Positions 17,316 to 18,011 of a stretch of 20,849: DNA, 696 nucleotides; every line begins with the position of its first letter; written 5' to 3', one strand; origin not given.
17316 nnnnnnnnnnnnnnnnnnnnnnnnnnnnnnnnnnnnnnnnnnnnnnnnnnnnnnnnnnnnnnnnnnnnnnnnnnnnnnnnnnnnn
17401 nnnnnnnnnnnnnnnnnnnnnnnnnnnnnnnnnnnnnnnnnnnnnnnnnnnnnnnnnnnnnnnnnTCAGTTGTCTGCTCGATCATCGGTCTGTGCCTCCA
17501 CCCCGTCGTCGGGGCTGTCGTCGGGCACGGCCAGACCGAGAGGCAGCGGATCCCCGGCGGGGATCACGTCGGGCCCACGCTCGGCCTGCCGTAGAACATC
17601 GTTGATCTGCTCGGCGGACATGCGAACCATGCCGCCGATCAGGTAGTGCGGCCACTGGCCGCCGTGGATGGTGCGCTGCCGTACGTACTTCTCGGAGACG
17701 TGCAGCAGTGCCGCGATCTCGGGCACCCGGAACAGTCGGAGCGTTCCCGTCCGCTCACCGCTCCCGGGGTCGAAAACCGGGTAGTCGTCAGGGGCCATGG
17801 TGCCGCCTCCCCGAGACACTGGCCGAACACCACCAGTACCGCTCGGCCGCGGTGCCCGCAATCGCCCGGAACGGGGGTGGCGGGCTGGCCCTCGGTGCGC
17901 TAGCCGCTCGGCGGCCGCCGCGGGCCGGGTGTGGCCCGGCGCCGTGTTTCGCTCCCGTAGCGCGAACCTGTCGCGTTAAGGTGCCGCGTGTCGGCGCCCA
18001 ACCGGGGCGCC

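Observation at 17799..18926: Repressor position occupied by two zinc proteins, one with tandem eukaryote-style C2H2 fingers on an Lsr2-N-like domain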

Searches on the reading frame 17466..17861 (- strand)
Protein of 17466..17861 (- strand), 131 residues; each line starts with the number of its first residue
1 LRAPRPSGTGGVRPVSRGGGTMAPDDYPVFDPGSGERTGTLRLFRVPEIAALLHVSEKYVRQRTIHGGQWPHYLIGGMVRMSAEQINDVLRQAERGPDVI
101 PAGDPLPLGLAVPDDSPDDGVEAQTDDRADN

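Call 5: search_protein_families(library=pfam, proteins=[window:17466-17861:-], max_evalue=1)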
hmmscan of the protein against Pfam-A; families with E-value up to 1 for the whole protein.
window:17466-17861:- (131 aa): 3 families
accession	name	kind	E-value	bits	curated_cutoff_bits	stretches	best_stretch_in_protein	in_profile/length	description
PF12728.13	HTH_17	-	0.0003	21.4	27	1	44-92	2-49/51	Helix-turn-helix domain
PF13384.12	HTH_23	-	0.067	13.5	24.6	1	44-66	18-39/50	Homeodomain-like domain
PF04545.22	Sigma70_r4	-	0.22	11.5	24.1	1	48-64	25-41/50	Sigma-70, region 4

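Call 6: search_protein_families(library=phrogs, proteins=[window:17466-17861:-], max_evalue=0.1)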
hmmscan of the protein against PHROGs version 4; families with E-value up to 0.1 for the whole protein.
window:17466-17861:- (131 aa): 2 families
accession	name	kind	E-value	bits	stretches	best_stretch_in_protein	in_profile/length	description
phrog_1840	-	integration and excision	9.5e-07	30.2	1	40-98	3-61/90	excisionase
phrog_66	-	integration and excision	0.0022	18.7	1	39-92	89-142/412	excisionase and transcriptional regulator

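Call 7: search_protein_families(library=ncbifam, proteins=[window:17466-17861:-], max_evalue=1)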
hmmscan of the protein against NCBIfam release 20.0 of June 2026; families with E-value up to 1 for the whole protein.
window:17466-17861:- (131 aa): 3 families
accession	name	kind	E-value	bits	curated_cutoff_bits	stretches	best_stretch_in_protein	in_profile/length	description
TIGR01764.1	excise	domain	0.0019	18.6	28.8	1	44-88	2-45/49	excisionase family DNA-binding protein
NF047737.1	antiphage_MADS1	equivalog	0.02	15.2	80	1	42-88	2-47/49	methylation-associated defense system helix-turn-helix domain-containing protein MAD1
TIGR03453.1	partition_RepA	equivalog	0.046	12.6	348.45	1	38-91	28-82/387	plasmid partitioning protein RepA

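Call 66: search_protein_families(library=padloc, proteins=[window:17466-17798:-], max_evalue=1)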
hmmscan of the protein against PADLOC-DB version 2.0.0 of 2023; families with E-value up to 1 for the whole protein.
window:17466-17798:- (110 aa): 0 families
